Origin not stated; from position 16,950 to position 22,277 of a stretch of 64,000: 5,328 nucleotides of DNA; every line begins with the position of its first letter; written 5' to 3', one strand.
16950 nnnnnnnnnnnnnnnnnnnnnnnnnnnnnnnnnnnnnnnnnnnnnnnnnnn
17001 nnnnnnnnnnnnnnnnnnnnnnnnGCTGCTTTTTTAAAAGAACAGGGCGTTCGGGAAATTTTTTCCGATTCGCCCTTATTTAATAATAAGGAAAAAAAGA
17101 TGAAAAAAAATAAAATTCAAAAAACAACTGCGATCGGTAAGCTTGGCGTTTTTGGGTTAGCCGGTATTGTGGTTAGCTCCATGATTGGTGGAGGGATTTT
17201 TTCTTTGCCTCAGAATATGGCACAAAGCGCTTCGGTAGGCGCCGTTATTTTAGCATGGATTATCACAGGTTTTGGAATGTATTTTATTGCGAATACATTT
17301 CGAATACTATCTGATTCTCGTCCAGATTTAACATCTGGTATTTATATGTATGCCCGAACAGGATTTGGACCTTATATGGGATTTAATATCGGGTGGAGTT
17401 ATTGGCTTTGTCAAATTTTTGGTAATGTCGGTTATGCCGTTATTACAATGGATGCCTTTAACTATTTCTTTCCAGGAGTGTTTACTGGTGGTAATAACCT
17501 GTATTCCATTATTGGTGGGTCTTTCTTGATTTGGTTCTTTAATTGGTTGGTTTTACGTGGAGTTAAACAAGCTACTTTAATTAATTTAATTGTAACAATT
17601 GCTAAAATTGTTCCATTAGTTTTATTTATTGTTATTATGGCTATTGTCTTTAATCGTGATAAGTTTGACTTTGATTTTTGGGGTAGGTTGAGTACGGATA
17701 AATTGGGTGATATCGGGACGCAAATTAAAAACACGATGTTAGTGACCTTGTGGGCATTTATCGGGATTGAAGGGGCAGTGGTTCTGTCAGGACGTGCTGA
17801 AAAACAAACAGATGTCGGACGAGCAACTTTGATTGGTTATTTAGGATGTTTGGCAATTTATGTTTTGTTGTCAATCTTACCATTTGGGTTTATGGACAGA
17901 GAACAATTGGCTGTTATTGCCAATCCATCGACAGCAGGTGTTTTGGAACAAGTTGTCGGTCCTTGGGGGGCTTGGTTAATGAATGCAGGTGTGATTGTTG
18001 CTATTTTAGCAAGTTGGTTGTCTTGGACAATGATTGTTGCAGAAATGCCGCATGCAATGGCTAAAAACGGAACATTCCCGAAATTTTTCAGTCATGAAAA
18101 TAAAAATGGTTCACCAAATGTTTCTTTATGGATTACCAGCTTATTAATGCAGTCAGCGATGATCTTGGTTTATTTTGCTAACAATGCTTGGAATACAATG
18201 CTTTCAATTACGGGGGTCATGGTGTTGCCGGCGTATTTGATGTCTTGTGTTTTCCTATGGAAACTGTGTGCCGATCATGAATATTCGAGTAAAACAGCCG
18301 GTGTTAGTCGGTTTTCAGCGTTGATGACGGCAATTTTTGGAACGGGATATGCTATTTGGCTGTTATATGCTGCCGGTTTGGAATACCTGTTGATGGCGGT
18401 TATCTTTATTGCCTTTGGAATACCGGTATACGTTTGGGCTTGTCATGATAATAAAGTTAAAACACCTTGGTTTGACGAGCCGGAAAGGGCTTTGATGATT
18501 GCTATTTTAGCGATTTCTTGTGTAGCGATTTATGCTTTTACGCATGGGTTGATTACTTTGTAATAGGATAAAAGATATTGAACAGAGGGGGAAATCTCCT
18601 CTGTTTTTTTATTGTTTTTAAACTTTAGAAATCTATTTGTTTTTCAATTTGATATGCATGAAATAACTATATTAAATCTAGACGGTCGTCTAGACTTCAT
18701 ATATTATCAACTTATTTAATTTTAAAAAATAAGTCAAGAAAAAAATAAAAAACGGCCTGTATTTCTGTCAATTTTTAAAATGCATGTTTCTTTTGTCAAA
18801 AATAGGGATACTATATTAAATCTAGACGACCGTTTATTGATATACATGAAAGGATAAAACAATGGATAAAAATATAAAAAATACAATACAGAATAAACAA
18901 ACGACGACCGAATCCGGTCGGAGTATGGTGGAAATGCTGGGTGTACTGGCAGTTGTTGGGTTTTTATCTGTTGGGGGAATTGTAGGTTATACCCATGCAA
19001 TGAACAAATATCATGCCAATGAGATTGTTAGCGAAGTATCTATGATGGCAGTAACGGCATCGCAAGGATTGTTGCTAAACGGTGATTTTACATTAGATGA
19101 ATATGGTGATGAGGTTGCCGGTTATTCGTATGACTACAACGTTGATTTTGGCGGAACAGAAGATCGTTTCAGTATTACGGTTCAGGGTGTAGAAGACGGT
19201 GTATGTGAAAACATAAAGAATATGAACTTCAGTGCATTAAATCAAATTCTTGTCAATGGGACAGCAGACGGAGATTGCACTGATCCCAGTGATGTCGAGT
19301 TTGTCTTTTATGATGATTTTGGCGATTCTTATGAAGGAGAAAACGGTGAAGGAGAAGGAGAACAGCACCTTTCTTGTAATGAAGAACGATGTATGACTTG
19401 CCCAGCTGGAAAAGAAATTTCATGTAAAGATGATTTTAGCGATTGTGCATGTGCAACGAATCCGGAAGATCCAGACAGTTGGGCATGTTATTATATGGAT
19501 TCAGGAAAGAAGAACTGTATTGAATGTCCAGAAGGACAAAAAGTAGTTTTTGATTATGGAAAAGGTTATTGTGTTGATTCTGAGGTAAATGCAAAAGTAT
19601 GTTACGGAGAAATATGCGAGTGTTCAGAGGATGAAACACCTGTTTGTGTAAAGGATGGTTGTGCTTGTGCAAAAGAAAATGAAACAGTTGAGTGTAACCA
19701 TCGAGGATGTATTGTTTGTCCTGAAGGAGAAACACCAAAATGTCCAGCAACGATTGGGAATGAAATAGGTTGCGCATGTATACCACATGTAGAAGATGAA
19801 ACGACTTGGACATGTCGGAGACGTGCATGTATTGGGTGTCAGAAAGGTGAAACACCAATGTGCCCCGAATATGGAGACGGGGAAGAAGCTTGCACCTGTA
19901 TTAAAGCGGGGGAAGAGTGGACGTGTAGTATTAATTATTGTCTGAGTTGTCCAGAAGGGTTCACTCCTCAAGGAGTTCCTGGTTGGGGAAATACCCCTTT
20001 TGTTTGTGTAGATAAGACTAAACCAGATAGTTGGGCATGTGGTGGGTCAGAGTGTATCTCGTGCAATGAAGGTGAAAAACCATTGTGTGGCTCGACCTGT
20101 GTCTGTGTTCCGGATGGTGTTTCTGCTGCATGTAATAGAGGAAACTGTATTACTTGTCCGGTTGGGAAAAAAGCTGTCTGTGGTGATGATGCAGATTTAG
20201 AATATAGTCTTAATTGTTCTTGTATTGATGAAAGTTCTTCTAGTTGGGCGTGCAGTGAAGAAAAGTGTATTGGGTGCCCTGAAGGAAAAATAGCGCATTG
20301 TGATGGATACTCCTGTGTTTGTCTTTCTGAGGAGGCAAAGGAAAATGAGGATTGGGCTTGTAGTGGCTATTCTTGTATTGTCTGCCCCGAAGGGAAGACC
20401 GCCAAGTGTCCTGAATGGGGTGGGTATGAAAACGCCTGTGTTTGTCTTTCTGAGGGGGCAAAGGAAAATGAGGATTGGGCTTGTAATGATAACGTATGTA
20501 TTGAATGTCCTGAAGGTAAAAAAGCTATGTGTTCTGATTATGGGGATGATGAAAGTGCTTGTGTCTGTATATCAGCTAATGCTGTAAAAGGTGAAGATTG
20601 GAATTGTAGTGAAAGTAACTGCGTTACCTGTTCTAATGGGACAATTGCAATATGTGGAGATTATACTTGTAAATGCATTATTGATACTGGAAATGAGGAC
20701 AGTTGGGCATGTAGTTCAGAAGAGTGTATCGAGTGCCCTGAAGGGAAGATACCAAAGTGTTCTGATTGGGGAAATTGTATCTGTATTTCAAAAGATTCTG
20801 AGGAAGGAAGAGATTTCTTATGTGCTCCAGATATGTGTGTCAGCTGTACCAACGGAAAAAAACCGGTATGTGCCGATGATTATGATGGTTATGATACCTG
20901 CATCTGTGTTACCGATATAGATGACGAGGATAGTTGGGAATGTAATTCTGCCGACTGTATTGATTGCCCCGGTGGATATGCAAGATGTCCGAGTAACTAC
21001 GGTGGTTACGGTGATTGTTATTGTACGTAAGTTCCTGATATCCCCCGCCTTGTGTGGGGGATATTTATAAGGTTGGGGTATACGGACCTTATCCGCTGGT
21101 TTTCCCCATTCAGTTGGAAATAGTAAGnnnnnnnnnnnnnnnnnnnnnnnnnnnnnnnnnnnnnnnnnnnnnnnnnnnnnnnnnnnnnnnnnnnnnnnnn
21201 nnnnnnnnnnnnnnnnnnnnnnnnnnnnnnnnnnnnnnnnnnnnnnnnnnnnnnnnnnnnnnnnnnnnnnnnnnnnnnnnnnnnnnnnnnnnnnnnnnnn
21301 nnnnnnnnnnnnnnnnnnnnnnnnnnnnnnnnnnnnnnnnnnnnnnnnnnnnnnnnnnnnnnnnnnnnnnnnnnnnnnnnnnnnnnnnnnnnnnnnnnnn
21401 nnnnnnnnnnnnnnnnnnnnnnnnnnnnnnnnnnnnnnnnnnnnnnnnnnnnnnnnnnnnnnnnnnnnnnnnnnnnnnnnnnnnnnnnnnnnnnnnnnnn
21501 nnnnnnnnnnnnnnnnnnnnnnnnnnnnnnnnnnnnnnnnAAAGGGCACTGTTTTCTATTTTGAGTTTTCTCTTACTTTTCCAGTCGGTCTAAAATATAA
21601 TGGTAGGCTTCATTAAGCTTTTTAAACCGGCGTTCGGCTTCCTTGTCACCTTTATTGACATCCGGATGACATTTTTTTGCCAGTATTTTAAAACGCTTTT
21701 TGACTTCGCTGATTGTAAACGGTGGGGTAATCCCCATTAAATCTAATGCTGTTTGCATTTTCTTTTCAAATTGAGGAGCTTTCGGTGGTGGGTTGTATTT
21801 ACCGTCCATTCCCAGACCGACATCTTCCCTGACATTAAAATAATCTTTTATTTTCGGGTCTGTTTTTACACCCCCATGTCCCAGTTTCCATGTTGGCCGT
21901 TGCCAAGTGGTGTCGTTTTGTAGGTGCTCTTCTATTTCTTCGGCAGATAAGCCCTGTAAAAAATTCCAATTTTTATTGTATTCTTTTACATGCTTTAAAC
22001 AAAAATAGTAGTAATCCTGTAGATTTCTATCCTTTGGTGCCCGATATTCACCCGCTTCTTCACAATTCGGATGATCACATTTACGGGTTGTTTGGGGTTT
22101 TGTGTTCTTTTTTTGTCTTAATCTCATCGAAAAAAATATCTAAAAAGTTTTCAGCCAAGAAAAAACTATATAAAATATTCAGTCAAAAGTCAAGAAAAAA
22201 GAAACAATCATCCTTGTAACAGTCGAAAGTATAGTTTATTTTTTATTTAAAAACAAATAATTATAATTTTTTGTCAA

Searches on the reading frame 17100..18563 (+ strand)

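Call 59: search_protein_families(library=pfam, proteins=[window:17100-18563:+], max_evalue=0.001)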
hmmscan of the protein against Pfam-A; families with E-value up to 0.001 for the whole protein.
window:17100-18563:+ (487 aa): 2 families
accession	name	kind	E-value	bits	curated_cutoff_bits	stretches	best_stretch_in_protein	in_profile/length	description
PF13520.12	AA_permease_2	-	5.6e-60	203.9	27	1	15-425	1-401/427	Amino acid permease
PF00324.27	AA_permease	-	1.1e-27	97.3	24.6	1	23-430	5-425/470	Amino acid permease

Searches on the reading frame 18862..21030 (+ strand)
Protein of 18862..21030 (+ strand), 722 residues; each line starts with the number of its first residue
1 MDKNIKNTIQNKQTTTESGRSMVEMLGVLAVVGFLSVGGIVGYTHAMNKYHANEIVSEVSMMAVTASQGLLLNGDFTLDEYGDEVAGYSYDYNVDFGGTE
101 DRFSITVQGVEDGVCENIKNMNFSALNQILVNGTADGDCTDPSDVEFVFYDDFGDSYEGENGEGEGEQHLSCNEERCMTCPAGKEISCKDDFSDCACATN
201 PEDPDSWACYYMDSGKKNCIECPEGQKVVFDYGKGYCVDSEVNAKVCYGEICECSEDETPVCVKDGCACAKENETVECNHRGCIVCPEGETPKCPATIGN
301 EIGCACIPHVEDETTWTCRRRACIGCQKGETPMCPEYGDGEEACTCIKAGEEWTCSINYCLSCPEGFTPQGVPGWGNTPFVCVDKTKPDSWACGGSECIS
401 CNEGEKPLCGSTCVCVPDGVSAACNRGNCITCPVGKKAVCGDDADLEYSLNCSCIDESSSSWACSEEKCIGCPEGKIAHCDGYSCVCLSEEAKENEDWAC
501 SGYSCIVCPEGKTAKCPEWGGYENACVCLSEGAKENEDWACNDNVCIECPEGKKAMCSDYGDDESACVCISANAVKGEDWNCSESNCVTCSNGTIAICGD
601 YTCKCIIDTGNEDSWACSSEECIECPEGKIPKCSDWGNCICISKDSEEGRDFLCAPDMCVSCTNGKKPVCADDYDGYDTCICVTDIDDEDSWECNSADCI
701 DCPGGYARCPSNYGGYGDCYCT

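Call 9: search_protein_families(library=pfam, proteins=[window:18862-21030:+], max_evalue=0.01)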
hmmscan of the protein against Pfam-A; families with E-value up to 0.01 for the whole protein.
window:18862-21030:+ (722 aa): 0 families

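Call 24: find_homologous_proteins(query=window:18862-21030:+, max_evalue=0.001)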
Query window:18862-21030:+ (722 aa): 206 proteins with E <= 0.001 among 3064 candidates; the best 120 are listed.
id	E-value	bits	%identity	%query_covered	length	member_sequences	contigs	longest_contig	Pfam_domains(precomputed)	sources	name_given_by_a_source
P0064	0.0e+0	1699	100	100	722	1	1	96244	-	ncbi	-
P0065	1.8e-101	359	36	75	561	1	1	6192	-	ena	-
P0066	2.2e-82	296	39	81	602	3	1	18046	-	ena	-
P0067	1.3e-72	263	38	62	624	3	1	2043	-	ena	-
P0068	4.9e-71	258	37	72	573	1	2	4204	-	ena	-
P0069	1.1e-39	154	57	20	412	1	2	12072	-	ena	-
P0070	3.3e-39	153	60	19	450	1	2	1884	-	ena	-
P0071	1.2e-22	98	48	19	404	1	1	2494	-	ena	-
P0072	3.7e-22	97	46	15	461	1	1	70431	-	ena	-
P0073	4.1e-22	96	46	15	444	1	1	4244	-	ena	-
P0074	4.8e-21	93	44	19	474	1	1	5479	-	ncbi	-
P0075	6.8e-21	92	53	15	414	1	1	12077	-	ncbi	-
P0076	1.1e-19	88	36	26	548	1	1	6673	PF07699.20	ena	-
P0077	7.5e-19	86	49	14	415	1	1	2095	-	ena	-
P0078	1.7e-18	84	38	27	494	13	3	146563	-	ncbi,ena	-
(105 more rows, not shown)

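Call 42: search_protein_families(library=pfam, alignment_id=A2, max_evalue=0.01)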
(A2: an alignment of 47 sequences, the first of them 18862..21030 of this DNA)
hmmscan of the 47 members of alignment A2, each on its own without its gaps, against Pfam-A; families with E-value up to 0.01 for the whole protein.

A. member 1, window:18862-21030:+ (722 aa): 0 families

B. families by the number of members that match (of 47 scanned): 18 families
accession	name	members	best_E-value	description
PF23106.1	EGF_Teneurin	4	2.1e-17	Teneurin-like EGF domain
PF07699.19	Ephrin_rec_like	3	2.5e-28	Tyrosine-protein kinase ephrin type A/B receptor-like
PF25024.1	EGF_TEN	2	7.2e-26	Teneurin EGF domain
PF23091.2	TNFR_ELAPOR1_6th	2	1.1e-13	ELAPOR1-like, TNF receptor-like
PF01683.23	EB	2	8.2e-06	EB module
PF05034.18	MAAL_N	2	0.00043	Methylaspartate ammonia-lyase N-terminus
PF07562.20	NCD3G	1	2.4e-15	Nine Cysteines Domain of family 3 GPCR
PF21700.4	EGF_DL_JAG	1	6.5e-06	Delta-like/Jagged, EGF-like domain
PF19232.4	DUF5885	1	5.2e-05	Family of unknown function (DUF5885)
PF00053.31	EGF_laminin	1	5.2e-05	Laminin EGF domain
PF21795.3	JAG1-like_EGF2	1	0.00012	Protein jagged-1-like, atypical EGF2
PF00020.24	TNFR_c6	1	0.00054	TNFR/NGFR cysteine-rich region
PF01079.26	Hint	1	0.00087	Hint module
PF03427.18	CBM_19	1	0.0018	Carbohydrate binding domain (family 19)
PF07974.19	EGF_2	1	0.0032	EGF-like domain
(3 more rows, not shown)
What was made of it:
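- Closest known: Modular type IV pilins. Different: Family members match EGF, ephrin-receptor-like and TNFR-like Pfam models (call 42).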

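Call 51: predict_structure(alignment_id=A2)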
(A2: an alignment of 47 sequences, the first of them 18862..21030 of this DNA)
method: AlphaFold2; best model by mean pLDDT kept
length: 722 residues; sequences in the alignment: 47
mean_pLDDT: 74.8   pTM: 0.49
mean pLDDT of the five models: 74.8, 74.8, 74.6, 69.9, 69.6
residues with pLDDT >= 90: 208; 70-90: 258; 50-70: 145; < 50: 111
segments of 3 or more residues with pLDDT < 50: 1-4, 10-19, 159-177, 242-253, 360-363, 370-380, 387-394, 691-722
pLDDT, mean of each block of 10 residues (from residue 1): 45 48 65 78 90 96 94 92 95 89 96 96 87 94 96 62 31 47 63 61 60 54 63 57 40 63 59 77 80 70 72 73 84 77 83 69 50 44 50 62 87 86 85 92 69 92 91 95 92 91 92 90 89 93 93 91 83 90 89 82 80 70 81 78 82 82 83 65 66 46 38 37 34
secondary structure, 60 per line:
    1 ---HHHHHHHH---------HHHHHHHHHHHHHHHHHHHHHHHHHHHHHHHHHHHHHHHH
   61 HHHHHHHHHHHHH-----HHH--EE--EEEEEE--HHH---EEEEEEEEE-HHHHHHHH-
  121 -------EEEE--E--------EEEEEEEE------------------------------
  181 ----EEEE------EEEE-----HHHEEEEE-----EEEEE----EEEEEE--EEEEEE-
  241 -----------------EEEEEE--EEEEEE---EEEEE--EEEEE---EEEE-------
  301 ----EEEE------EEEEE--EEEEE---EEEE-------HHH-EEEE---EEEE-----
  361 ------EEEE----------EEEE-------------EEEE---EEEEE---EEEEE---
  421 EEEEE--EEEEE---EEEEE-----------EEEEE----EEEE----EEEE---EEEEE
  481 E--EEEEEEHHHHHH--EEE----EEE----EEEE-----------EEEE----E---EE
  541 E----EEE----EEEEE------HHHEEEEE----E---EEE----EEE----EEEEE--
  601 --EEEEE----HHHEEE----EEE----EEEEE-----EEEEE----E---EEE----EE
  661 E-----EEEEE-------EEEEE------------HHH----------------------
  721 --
elements in order (helices of 4 or more, strands of 3 or more residues): H4-11 H21-73 E88-93 E102-110 H112-119 E128-131 E143-150 E185-188 E195-198 E207-211 E217-221 E226-231 E234-239 E258-263 E266-271 E275-279 E282-286 E290-293 E305-308 E315-319 E322-326 E330-333 E345-348 E352-355 E367-370 E381-384 E398-401 E405-409 E413-417 E421-425 E428-432 E436-440 E452-456 E461-464 E469-472 E476-481 E484-489 H490-495 E498-500 E505-507 E512-515 E527-530 E539-541 E546-548 E553-557 E567-571 E580-582 E587-589 E594-598 E603-607 E615-617 E622-624 E629-633 E639-643 E652-654 E659-661 E667-671 E679-683
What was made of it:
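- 18862..21030 (+): GP1: 722-aa modular pilin-like protein. It has a class III signal (G|RSMVEML), a pilin module, an acidic linker and 13 CxxC-x-G cysteine-rich repeats (88 Cys). AF2 gives an alpha1 helix at 21-73 and a beta head with block-mean pLDDT mostly above 90 (call 51).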

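Call 53: fold_search(model_id=the predicted structure, library=pdb)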
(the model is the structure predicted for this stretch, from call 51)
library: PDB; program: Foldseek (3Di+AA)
matches with E <= 10: 55; with E <= 0.001: 0
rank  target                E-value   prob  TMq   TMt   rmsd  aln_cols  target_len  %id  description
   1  8uhf_H                9.5e-02  0.99  0.13  0.42   7.0       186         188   15  Cryo-EM of Vibrio cholerae toxin co-regulated pilus - asymmetric reconstruction (released 2023-12-06)
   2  8uhf_E                1.2e-01  0.99  0.13  0.40   7.2       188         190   14  Cryo-EM of Vibrio cholerae toxin co-regulated pilus - asymmetric reconstruction (released 2023-12-06)
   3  8uhf_I                1.6e-01  0.87  0.11  0.30   8.9       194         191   14  Cryo-EM of Vibrio cholerae toxin co-regulated pilus - asymmetric reconstruction (released 2023-12-06)
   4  8uhf_B                2.1e-01  0.85  0.11  0.32   8.0       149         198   18  Cryo-EM of Vibrio cholerae toxin co-regulated pilus - asymmetric reconstruction (released 2023-12-06)
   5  8uhf_F                2.3e-01  0.99  0.14  0.44   6.1       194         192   14  Cryo-EM of Vibrio cholerae toxin co-regulated pilus - asymmetric reconstruction (released 2023-12-06)
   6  8wa2_F                2.3e-01  0.08  0.11  0.07  45.6       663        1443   12  cryo-EM structure of native mastigonemes isolated from Chlamydomonas reinhardtii at 3.0 angstrom resolution (released 2024-04-10)
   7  8uhf_A                3.0e-01  0.97  0.13  0.42   7.1       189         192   14  Cryo-EM of Vibrio cholerae toxin co-regulated pilus - asymmetric reconstruction (released 2023-12-06)
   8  8uhf_D                5.1e-01  0.90  0.12  0.39   6.6       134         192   16  Cryo-EM of Vibrio cholerae toxin co-regulated pilus - asymmetric reconstruction (released 2023-12-06)
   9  5o32_C                7.6e-01  0.02  0.06  0.08  33.3       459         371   11  The structure of complement complex (released 2017-06-28)
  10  4e0s_B                9.7e-01  0.01  0.04  0.04  26.1       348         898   14  Crystal Structure of C5b-6 (released 2012-04-18)
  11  3hrv_B                1.3e+00  0.51  0.10  0.34   6.9       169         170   15  Crystal structure of TcpA, a Type IV pilin from Vibrio cholerae El Tor biotype (released 2010-06-16)
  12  7fh1_A                1.7e+00  0.05  0.08  0.07  12.6       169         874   20  Structure of the human Meckelin (released 2021-12-01)
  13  7w63_B                1.7e+00  0.02  0.06  0.09  20.8       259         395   13  Crystal structure of minor pilin TcpB from Vibrio cholerae (released 2022-11-09)
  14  3hrv_A                1.9e+00  0.28  0.09  0.29   8.9       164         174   15  Crystal structure of TcpA, a Type IV pilin from Vibrio cholerae El Tor biotype (released 2010-06-16)
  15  1oqv_A                2.1e+00  0.33  0.10  0.34   6.7       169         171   12  Structure of TcpA, the Type IV pilin subunit from the toxin co-regulated pilus of Vibrio cholerae classical biotype (released 2003-06-03)
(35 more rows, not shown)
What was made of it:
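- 18862..21030 (+): The top Foldseek hits are TcpA pilin, probability 0.99, E about 0.1 (call 53).
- Calls 51 and 53: pilin module, with TcpA as the top match.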

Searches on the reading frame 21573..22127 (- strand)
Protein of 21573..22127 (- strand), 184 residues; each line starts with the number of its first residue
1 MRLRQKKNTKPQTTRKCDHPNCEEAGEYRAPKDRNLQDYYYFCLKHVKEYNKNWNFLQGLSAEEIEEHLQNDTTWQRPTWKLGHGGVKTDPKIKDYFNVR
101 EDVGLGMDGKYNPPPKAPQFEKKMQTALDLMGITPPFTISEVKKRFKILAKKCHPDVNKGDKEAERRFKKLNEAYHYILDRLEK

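Call 59: search_protein_families(library=pfam, proteins=[window:21573-22127:-], max_evalue=0.001)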
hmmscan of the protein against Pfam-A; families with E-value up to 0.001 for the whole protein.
window:21573-22127:- (184 aa): 1 family
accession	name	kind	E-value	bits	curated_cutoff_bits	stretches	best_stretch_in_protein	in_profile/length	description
PF00226.36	DnaJ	-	5.6e-14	52.4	27.8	1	129-180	4-55/63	DnaJ domain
